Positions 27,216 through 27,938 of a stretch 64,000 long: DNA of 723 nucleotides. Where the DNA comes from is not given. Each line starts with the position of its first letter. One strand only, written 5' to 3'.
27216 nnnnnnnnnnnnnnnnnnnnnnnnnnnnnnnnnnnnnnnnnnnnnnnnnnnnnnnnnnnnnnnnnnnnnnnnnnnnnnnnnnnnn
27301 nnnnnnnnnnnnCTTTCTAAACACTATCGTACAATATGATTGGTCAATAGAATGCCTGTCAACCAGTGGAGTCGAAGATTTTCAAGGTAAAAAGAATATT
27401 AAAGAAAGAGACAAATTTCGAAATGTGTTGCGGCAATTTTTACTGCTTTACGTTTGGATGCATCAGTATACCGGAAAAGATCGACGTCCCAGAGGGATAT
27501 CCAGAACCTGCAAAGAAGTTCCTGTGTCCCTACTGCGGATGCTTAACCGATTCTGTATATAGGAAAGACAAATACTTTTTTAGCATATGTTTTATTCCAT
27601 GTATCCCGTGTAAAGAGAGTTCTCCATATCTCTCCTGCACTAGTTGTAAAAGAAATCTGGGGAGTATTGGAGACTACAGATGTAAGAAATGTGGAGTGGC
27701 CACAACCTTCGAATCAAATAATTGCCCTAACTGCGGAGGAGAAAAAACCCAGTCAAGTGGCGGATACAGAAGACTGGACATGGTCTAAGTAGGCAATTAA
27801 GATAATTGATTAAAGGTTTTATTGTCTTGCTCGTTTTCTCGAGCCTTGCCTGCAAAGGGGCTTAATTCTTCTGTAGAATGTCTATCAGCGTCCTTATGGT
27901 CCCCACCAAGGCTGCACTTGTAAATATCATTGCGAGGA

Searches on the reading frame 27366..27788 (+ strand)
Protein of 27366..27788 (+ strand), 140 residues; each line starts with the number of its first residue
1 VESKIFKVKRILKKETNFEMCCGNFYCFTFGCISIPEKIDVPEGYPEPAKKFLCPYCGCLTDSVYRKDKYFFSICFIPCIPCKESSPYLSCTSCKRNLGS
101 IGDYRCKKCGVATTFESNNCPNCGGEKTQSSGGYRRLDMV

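Call 3: search_protein_families(library=pfam, proteins=[window:27366-27788:+], max_evalue=1)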
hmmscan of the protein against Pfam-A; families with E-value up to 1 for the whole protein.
window:27366-27788:+ (140 aa): 13 families
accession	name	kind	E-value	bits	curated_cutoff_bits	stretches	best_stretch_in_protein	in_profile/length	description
PF17032.10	Zn_ribbon_15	-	2.5e-17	63.9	28.9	1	53-124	2-73/73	zinc-ribbon family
PF09723.15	Zn_ribbon_8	-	0.0076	16.7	34.4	1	103-128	5-37/41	Zinc ribbon domain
PF18912.6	DZR_2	-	0.0089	16.3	27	1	79-123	10-55/56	Double zinc ribbon domain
PF01155.25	HypA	-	0.029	14.8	28.9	1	103-133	70-102/112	Hydrogenase/urease nickel incorporation, metallochaperone, hypA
PF08271.17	Zn_Ribbon_TF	-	0.04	13.9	29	0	102-111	18-27/43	TFIIB zinc-binding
PF23458.2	DUF7130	-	0.045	14.1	35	1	104-128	54-81/89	Domain of unknown function (DUF7130)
PF14690.11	Zn_ribbon_ISL3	-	0.088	13.7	25.5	0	52-64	3-15/47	zinc-finger of transposase IS204/IS1001/IS1096/IS1165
PF15777.11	Anti-TRAP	-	0.1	13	32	1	105-136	12-50/59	Tryptophan RNA-binding attenuator protein inhibitory protein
PF13248.11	Zn_ribbon_3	-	0.11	12.4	27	1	104-125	3-24/26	zinc-ribbon domain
PF12172.15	zf-ChsH2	-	0.12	12.6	23.2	1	105-127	13-35/37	ChsH2, rubredoxin-like zinc ribbon domain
PF07754.17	HVO_2753_ZBP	-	0.35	11.2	33.2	0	47-58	12-23/46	Small zinc finger protein HVO_2753-like, Zn-binding pocket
PF08273.17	Zn_Ribbon_Prim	-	0.82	10.5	23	0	119-126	5-12/37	Zinc-binding domain of primase-helicase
PF08209.17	Sgf11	-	0.92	9.5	26.4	1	85-98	1-14/33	Sgf11 (transcriptional regulation protein)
